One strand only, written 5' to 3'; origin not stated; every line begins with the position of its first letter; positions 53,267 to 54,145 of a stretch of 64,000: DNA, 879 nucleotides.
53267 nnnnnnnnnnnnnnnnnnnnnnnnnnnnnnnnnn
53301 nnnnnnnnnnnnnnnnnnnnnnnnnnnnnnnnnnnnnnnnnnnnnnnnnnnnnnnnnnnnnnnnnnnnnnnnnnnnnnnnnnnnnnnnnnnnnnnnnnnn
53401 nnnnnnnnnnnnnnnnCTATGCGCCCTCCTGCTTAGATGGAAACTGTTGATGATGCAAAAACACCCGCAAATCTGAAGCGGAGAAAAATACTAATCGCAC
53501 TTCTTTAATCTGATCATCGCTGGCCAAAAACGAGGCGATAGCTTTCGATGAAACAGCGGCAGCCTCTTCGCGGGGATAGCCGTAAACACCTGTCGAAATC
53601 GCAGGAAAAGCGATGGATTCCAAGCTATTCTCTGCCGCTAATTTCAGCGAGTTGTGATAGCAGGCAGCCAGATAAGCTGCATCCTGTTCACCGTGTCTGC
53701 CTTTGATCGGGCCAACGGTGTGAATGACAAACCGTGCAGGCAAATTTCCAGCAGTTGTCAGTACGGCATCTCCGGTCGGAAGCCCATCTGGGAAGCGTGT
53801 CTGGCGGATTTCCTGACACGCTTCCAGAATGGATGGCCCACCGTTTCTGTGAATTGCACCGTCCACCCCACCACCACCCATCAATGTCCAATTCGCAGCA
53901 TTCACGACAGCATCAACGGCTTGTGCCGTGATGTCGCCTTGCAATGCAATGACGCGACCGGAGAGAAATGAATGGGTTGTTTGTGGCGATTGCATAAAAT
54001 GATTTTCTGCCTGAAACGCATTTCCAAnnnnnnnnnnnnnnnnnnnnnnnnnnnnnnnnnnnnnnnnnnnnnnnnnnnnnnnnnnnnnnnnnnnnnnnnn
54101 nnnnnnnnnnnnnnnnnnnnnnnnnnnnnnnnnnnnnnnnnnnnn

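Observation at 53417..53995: Macro-domain gene translationally coupled (TAGATG) to an M15 peptidase gene immediately upstream of vgrG.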

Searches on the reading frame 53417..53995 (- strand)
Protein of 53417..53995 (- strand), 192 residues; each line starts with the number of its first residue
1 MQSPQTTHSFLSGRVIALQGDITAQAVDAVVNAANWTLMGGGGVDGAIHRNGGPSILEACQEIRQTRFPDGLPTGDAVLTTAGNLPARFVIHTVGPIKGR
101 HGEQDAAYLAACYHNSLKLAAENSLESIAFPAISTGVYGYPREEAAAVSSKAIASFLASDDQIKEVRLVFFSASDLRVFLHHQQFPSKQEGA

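Call 3: search_protein_families(library=pfam, proteins=[window:53417-53995:-], max_evalue=0.01)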
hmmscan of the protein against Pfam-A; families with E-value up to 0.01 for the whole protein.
window:53417-53995:- (192 aa): 1 family
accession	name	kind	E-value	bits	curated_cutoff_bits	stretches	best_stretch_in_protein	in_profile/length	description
PF01661.27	Macro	-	2.1e-43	147.5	22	1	31-148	1-117/118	Macro domain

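Call 8: search_protein_families(library=ncbifam, proteins=[window:53417-53995:-], max_evalue=0.001)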
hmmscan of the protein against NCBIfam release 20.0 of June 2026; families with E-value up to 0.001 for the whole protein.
window:53417-53995:- (192 aa): 11 families
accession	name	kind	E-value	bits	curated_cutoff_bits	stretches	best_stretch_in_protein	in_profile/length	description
NF001664.0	PRK00431.1-6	equivalog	2.5e-67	225.6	200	1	15-180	4-166/173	O-acetyl-ADP-ribose deacetylase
NF001660.0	PRK00431.1-1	equivalog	1.5e-56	190.7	271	1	13-179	3-167/177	O-acetyl-ADP-ribose deacetylase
NF001663.0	PRK00431.1-4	equivalog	1.6e-56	191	285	1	16-180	10-172/180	ADP-ribose-binding protein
NF001661.0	PRK00431.1-2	equivalog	2.8e-46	157.6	291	1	17-178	5-166/179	O-acetyl-ADP-ribose deacetylase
NF003163.0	PRK04143.1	equivalog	7e-40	137.1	272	1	14-177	84-254/265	protein-ADP-ribose hydrolase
NF009880.0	PRK13341.1-1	equivalog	1.6e-37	129.2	891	1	14-179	428-593/599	AAA family ATPase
NF001667.0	PRK00431.2-3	equivalog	2.7e-36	124.9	252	1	15-180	10-170/182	ADP-ribose-binding protein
NF001668.0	PRK00431.2-4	equivalog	4.7e-32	111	278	1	14-157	50-188/220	ADP-ribose-binding protein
NF001665.0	PRK00431.2-1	equivalog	2e-28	99.1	315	1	16-173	11-161/177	ADP-ribose-binding protein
NF001662.0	PRK00431.1-3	equivalog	3.9e-26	92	215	1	18-179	8-177/185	[protein ADP-ribosylglutamate] hydrolase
NF001666.0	PRK00431.2-2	equivalog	2.4e-15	56.8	246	1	18-157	6-138/164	ADP-ribose-binding protein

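Call 21: find_homologous_proteins(query=window:53417-53995:-, max_evalue=1e-30)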
Query window:53417-53995:- (192 aa): 7974 proteins with E <= 1e-30 among 8000 candidates; the best 120 are listed.
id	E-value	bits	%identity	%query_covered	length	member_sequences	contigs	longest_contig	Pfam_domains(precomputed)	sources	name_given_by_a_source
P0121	1.2e-120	418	99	100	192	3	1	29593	PF01661.28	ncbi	-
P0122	4.9e-97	341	83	96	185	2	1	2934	PF01661.28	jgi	jgi:O-acetyl-ADP-ribose deacetylase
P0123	8.4e-91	320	78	96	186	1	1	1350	PF01661.28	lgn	-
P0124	1.3e-90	320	79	96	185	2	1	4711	PF01661.28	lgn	-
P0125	4.3e-90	318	76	96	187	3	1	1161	PF01661.28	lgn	-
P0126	7.0e-87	308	77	95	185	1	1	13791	PF01661.28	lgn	-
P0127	7.4e-87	308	78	92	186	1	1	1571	PF01661.28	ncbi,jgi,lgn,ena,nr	ncbi:MAG TPA: O-acetyl-ADP-ribose deacetylase [Blastocatellia bacterium]|nr:O-acetyl-ADP-ribose deac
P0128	8.9e-87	307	79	92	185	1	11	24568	PF01661.28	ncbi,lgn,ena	-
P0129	1.4e-85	304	74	92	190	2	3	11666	PF01661.28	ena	-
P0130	7.8e-85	301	76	93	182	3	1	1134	PF01661.28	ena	-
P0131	6.9e-84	298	74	93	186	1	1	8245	PF01661.28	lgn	-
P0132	7.1e-84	298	76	91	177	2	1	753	PF01661.28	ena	-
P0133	1.9e-83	296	76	92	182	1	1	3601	PF01661.28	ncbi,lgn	-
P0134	1.6e-81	290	71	94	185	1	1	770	PF01661.28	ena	-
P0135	4.2e-80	286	70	96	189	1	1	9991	PF01661.28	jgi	jgi:O-acetyl-ADP-ribose deacetylase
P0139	4.3e-78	279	69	96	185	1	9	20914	PF01661.28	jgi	jgi:O-acetyl-ADP-ribose deacetylase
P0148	6.6e-77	275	70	96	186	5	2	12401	PF01661.28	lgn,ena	-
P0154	1.8e-76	274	71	92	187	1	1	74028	PF01661.28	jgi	jgi:O-acetyl-ADP-ribose deacetylase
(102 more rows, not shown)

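Call 22: find_encoding_contigs(protein=P0128, flank=8000, max_places=2)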
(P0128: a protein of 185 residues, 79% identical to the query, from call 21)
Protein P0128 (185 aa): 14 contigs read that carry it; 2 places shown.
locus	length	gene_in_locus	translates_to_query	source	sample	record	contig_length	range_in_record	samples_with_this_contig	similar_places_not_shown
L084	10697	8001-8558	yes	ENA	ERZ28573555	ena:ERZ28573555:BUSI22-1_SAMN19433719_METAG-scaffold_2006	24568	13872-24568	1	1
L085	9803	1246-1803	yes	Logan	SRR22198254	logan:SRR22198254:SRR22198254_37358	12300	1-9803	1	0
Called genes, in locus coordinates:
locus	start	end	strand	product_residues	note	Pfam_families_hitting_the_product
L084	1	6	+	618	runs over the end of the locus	PF05947:T6SS_TssF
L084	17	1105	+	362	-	PF06996:T6SS_TssG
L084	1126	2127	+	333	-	PF03783:CsgG, PF16538:FlgT_C (weak)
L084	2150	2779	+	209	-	-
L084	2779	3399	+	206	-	PF08843:AbiEii (faint)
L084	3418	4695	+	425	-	PF00656:Peptidase_C14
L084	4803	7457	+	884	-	PF02861:Clp_N, PF13191:AAA_16 (weak), PF23569:NBD_SMAX1 (weak), PF00004:AAA, PF17871:AAA_lid_9, PF07724:AAA_2, PF07728:AAA_5, PF10431:ClpB_D2-small, +5 more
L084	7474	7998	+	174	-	-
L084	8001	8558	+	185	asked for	PF01661:Macro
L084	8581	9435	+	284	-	-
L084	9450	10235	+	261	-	PF00182:Glyco_hydro_19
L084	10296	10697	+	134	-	?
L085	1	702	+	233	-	?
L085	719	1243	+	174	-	-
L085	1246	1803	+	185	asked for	PF01661:Macro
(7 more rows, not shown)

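Call 23: find_encoding_contigs(protein=P0126, flank=8000, max_places=2)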
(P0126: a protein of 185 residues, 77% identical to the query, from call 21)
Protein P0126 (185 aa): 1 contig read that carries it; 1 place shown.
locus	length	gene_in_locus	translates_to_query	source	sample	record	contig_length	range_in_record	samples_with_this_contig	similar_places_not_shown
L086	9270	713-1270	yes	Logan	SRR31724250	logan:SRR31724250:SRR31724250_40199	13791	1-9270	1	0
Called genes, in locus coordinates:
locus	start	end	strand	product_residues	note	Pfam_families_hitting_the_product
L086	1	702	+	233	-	?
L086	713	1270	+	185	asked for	PF01661:Macro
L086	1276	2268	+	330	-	-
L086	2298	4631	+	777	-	PF05954:Phage_GPD, PF04717:Phage_base_V, PF22178:Gp5_trimer_C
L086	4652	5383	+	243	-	PF01471:PG_binding_1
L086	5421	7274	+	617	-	-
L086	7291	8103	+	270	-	-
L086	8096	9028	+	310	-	-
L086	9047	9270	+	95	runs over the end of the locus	PF05488:PAAR_motif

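Call 24: find_encoding_contigs(protein=P0129, flank=8000, max_places=2)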
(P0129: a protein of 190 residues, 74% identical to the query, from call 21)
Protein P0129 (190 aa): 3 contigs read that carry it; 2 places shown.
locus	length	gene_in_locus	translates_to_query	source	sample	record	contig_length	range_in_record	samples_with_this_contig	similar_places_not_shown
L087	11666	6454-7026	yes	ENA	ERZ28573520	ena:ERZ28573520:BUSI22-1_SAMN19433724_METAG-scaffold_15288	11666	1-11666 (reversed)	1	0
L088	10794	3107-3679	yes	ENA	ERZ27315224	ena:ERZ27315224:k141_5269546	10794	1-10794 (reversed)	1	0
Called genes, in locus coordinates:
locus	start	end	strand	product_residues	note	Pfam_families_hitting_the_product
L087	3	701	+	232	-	?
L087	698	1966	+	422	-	PF00656:Peptidase_C14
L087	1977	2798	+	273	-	PF01464:SLT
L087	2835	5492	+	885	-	PF02861:Clp_N, PF13191:AAA_16 (weak), PF23569:NBD_SMAX1 (weak), PF00004:AAA, PF17871:AAA_lid_9, PF00004:AAA (weak), PF07724:AAA_2, PF10431:ClpB_D2-small, +2 more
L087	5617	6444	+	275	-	-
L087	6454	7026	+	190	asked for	PF01661:Macro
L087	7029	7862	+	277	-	-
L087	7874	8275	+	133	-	-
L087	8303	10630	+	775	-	PF05954:Phage_GPD, PF04717:Phage_base_V, PF22178:Gp5_trimer_C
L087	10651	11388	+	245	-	PF01471:PG_binding_1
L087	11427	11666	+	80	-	?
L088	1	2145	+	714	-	?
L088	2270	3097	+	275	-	-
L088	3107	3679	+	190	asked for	PF01661:Macro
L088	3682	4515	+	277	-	-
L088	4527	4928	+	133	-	-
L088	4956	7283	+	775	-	PF05954:Phage_GPD, PF04717:Phage_base_V, PF22178:Gp5_trimer_C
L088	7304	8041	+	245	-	PF01471:PG_binding_1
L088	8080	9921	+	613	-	-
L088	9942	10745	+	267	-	-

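Call 26: search_protein_families(library=pfam, proteins=[L087:5617-6444:+, L084:7474-7998:+, L084:8581-9435:+, L084:9450-10235:+, L086:1276-2268:+, L087:7029-7862:+, L087:7874-8275:+], max_evalue=0.05)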
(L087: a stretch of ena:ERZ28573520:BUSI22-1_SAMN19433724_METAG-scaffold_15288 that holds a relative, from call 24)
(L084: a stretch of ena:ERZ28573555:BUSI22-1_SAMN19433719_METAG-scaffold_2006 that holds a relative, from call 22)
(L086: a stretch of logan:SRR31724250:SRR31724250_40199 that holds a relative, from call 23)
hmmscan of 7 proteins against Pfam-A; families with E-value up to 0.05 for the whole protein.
L087:5617-6444:+ (275 aa): 0 families

L084:7474-7998:+ (174 aa): 0 families

L084:8581-9435:+ (284 aa): 0 families

L084:9450-10235:+ (261 aa): 1 family
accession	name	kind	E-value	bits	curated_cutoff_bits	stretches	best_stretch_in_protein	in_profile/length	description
PF00182.24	Glyco_hydro_19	-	2.7e-10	40.9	25.5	1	158-221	102-166/232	Chitinase class I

L086:1276-2268:+ (330 aa): 0 families

L087:7029-7862:+ (277 aa): 0 families

L087:7874-8275:+ (133 aa): 0 families

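Call 28: find_encoding_contigs(protein=P0154, flank=8000, max_places=1)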
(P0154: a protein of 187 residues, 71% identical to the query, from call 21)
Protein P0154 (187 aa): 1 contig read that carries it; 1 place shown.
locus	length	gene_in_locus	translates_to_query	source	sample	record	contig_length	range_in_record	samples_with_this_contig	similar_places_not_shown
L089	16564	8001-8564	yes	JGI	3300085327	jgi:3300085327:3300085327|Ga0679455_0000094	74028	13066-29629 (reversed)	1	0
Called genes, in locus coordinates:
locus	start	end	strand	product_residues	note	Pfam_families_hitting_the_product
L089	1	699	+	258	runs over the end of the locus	-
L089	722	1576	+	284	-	PF00165:HTH_AraC, PF12833:HTH_18, PF00165:HTH_AraC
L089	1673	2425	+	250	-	PF01965:DJ-1_PfpI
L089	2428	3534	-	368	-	PF12697:Abhydrolase_6, PF12146:Hydrolase_4, PF00561:Abhydrolase_1, PF00326:Peptidase_S9 (faint)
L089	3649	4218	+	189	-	-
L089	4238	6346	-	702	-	PF00009:GTP_EFTU, PF01926:MMR_HSR1 (weak), PF22042:EF-G_D2, PF03144:GTP_EFTU_D2, PF14492:EFG_III, PF03764:EFG_IV, PF00679:EFG_C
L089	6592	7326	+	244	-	-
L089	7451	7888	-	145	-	-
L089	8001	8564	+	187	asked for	PF01661:Macro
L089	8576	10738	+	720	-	PF11897:DUF3417, PF00343:Phosphorylase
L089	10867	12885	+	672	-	PF00069:Pkinase, PF03109:ABC1 (faint), PF07714:PK_Tyr_Ser-Thr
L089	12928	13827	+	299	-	PF14326:DUF4384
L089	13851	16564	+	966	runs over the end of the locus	PF14938:SNAP (weak), PF17874:TPR_MalT (faint), PF00515:TPR_1 (faint), PF07719:TPR_2 (faint), PF13424:TPR_12, PF13432:TPR_16 (weak), PF12770:CHAT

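Call 29: find_encoding_contigs(protein=P0139, flank=8000, max_places=2)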
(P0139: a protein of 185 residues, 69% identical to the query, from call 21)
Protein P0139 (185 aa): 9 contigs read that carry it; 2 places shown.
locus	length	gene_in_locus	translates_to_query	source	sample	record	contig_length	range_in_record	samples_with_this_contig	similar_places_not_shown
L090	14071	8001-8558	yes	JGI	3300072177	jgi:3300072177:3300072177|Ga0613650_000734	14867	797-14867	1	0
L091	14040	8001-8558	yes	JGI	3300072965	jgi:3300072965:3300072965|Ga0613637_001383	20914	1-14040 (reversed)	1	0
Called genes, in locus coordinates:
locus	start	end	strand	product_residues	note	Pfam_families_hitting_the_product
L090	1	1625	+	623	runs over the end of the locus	PF05947:T6SS_TssF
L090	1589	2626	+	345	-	PF06996:T6SS_TssG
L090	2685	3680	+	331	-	PF03783:CsgG, PF16538:FlgT_C (weak)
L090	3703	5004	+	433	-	PF00656:Peptidase_C14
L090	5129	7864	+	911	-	PF02861:Clp_N, PF13191:AAA_16 (weak), PF23569:NBD_SMAX1 (weak), PF00004:AAA, PF17871:AAA_lid_9, PF07724:AAA_2, PF07728:AAA_5, PF10431:ClpB_D2-small, +6 more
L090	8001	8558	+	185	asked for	PF01661:Macro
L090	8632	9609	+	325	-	-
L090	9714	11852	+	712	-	PF05954:Phage_GPD, PF20093:DUF6484 (faint), PF04717:Phage_base_V, PF22178:Gp5_trimer_C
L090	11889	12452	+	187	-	PF13503:DUF4123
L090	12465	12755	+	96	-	PF05488:PAAR_motif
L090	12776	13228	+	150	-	PF00583:Acetyltransf_1, PF13508:Acetyltransf_7 (weak)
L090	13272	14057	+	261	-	-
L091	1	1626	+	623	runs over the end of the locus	PF05947:T6SS_TssF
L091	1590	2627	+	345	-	PF06996:T6SS_TssG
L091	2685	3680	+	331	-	PF03783:CsgG, PF16538:FlgT_C (weak)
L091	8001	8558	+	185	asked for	PF01661:Macro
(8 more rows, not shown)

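Call 30: find_encoding_contigs(protein=P0135, flank=8000, max_places=1)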
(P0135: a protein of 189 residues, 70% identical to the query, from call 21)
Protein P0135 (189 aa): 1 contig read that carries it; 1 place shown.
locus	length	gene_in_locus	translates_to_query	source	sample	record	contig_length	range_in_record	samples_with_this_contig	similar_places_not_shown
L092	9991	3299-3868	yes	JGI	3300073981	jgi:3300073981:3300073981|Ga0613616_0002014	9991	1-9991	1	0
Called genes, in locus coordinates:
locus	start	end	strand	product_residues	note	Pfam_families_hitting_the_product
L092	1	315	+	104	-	?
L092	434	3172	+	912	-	PF02861:Clp_N, PF13191:AAA_16 (weak), PF23569:NBD_SMAX1 (weak), PF00004:AAA, PF17871:AAA_lid_9, PF07724:AAA_2, PF07728:AAA_5, PF10431:ClpB_D2-small, +5 more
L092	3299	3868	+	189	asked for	PF01661:Macro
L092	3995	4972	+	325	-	-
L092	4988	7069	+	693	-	PF05954:Phage_GPD, PF04717:Phage_base_V, PF22178:Gp5_trimer_C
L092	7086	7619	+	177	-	PF13503:DUF4123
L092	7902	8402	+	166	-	PF05488:PAAR_motif (weak)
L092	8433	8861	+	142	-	-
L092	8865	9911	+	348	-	-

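Call 34: search_protein_families(library=pfam, proteins=[L084:8581-9435:+], max_evalue=10)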
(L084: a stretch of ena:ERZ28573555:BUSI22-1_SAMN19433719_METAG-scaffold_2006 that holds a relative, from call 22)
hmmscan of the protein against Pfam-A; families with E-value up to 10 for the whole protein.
L084:8581-9435:+ (284 aa): 0 families
